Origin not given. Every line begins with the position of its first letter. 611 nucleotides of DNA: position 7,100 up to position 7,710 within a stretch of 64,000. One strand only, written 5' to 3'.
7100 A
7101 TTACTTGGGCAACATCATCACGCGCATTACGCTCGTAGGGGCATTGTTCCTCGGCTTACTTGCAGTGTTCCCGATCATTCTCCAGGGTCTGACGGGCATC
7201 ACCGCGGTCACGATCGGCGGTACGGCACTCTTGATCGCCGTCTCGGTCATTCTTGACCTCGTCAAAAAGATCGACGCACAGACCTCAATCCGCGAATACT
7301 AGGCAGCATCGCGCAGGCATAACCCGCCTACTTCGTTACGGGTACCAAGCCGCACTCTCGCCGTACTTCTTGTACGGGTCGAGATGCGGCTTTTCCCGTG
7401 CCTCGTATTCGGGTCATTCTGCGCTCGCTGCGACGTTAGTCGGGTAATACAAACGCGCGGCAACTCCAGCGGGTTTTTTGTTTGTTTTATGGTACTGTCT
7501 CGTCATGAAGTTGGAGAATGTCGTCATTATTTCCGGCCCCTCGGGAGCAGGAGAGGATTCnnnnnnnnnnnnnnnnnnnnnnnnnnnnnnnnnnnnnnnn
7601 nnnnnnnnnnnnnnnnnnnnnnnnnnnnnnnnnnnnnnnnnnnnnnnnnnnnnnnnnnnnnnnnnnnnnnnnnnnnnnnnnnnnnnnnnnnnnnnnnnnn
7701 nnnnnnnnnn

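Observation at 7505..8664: Tandem guanylate-kinase paralogs between secY and adk; the upstream copy has a dead P-loop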

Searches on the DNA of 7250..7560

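Call 27: search_rna_families(source=window, start=7250, end=7560, threshold=evalue, max_evalue=5)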
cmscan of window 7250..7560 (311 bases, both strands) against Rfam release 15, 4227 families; matches with E-value up to 5: 0.
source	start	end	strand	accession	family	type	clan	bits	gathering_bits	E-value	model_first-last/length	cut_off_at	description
